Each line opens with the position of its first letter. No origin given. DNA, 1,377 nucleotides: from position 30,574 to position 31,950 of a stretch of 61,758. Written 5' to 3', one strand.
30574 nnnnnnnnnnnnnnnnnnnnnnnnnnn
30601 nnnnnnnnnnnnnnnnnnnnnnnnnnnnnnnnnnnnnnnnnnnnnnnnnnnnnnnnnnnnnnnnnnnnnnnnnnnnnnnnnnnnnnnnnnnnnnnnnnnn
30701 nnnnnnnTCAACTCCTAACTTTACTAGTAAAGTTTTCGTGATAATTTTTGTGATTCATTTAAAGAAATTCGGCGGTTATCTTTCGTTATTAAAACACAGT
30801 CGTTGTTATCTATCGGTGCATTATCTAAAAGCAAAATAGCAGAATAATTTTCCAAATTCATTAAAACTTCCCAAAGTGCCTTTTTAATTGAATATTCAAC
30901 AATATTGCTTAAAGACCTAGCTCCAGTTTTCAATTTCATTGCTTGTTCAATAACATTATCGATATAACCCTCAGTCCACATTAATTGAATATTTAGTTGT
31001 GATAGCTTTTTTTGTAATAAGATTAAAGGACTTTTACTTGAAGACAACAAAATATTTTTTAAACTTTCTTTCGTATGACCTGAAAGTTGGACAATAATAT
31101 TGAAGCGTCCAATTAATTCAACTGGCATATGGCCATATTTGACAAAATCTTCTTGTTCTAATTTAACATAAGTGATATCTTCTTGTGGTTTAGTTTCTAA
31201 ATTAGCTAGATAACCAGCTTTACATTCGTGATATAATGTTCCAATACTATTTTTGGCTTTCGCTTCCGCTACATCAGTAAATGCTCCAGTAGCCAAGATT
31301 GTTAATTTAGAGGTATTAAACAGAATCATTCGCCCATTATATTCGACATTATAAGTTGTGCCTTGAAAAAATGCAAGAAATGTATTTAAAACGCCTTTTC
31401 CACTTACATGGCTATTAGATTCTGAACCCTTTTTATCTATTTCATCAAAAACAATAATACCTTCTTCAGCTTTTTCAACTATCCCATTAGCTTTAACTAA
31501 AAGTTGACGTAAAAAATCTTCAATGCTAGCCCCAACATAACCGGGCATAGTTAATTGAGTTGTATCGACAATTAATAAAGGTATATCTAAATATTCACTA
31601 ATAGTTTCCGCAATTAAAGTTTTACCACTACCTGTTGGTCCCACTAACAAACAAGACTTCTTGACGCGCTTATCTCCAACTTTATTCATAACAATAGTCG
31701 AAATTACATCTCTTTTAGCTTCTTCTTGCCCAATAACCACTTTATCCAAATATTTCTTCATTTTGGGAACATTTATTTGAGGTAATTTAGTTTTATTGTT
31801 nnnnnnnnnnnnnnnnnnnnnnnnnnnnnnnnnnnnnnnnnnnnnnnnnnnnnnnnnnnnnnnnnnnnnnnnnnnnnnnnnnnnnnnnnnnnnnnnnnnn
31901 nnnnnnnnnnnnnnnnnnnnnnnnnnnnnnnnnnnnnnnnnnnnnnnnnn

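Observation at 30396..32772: ClpX-family unfoldase with an unknown 340-aa N-terminal domain, coupled to a 103-aa ORF, occupying the slot upstream of ybxB-rpoBC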

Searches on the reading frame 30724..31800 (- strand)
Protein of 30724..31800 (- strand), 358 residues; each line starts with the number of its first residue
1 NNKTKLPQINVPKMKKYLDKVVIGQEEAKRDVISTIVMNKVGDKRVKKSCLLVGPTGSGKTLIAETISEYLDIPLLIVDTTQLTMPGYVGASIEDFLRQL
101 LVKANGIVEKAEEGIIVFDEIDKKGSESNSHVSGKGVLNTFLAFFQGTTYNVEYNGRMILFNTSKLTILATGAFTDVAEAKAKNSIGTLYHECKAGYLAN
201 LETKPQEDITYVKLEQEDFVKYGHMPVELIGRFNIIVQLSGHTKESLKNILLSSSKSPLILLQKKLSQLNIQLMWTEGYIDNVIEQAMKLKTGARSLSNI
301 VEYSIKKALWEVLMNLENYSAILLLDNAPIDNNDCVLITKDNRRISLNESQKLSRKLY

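Call 49: search_solved_structures(query=window:30724-31800:-, max_evalue=0.00001, show_alignments=1)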
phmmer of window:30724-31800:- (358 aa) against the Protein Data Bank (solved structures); distinct sequences matched with E-value up to 0.00001: 51.
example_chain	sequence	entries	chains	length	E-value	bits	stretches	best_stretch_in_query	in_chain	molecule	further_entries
9c87_A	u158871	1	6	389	1.1e-39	140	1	13-334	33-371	ATP-dependent Clp protease ATP-binding subunit ClpX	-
6wr2_A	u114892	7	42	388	1.1e-39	140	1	13-333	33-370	ATP-dependent Clp protease ATP-binding subunit ClpX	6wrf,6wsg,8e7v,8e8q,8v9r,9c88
4i34_A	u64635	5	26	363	1.3e-39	139.8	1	13-333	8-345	ATP-dependent Clp protease ATP-binding subunit ClpX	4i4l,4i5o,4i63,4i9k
8e91_A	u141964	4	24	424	1.7e-39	139.3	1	13-333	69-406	ATP-dependent Clp protease ATP-binding subunit ClpX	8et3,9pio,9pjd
6po1_A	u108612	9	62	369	2.5e-39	138.8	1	13-334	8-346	ATP-dependent Clp protease ATP-binding subunit ClpX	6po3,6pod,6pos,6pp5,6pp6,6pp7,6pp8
3hws_A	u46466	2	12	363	3.3e-39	138.4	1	13-333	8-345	ATP-dependent Clp protease ATP-binding subunit clpX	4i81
3hte_A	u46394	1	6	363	3.3e-39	138.4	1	13-334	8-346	ATP-dependent Clp protease ATP-binding subunit clpX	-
1um8_A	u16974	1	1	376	4.2e-38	134.8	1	46-304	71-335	ATP-dependent Clp protease ATP-binding subunit clpX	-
6vfs_E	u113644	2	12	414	4.5e-38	134.7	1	18-311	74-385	ATP-dependent Clp protease ATP-binding subunit ClpX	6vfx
6sfw_O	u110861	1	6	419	1.4e-36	129.7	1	14-314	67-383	ATP-dependent Clp protease ATP-binding subunit ClpX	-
9ndj_F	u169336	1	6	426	3.4e-36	128.5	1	12-342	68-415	ATP-dependent Clp protease ATP-binding subunit ClpX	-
9ykx_A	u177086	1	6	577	3.6e-35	125.1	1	44-312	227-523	ATP-dependent clpX-like chaperone, mitochondrial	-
9dvy_A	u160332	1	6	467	3.8e-35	125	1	44-312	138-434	ATP-dependent Clp protease ATP-binding subunit clpX-like, mitochondrial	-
9p9v_A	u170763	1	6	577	9e-35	123.8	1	44-312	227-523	ATP-dependent clpX-like chaperone, mitochondrial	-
8yd0_A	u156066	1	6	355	6e-33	117.8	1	13-312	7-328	ATP-dependent Clp protease ATP-binding subunit ClpX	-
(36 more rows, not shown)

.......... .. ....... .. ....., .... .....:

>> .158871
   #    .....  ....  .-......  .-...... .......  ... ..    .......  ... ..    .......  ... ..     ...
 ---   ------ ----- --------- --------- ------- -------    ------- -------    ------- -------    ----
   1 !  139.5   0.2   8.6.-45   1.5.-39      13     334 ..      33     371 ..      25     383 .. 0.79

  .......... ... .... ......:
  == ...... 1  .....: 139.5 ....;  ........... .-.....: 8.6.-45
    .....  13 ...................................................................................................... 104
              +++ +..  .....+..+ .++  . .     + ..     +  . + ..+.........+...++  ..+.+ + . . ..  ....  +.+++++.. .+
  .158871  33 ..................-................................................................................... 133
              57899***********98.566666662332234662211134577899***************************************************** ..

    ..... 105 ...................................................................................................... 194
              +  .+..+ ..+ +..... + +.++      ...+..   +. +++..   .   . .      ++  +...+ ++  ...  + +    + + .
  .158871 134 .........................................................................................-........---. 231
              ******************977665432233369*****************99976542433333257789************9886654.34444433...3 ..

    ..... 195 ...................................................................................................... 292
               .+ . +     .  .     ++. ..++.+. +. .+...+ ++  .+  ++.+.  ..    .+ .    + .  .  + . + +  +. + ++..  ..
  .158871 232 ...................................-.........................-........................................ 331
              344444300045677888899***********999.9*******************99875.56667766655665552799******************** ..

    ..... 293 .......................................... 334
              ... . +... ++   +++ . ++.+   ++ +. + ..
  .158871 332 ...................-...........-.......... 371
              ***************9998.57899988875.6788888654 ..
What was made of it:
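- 30724..32772 (-): Gene for the 682-aa ClpX-like AAA+ unfoldase (stop codon TAG at 30724-30726). PDB sequence hits are all ClpX, E = 1e-39, against 1e-19 for HslU (call 49).
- On ClpX (canonical, NCBIfam equivalog): PDB ClpX hits at E = 1e-39 (call 49).
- On HslU: PDB HslU hits are at E = 1e-19 against 1e-39 for ClpX (call 49).
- Closest known: Mitochondrial ClpX-like chaperone. Same: PDB sequence hit E = 4e-35 (call 49).
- PDB sequence hits are all ClpX, E = 1e-39 (call 49).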
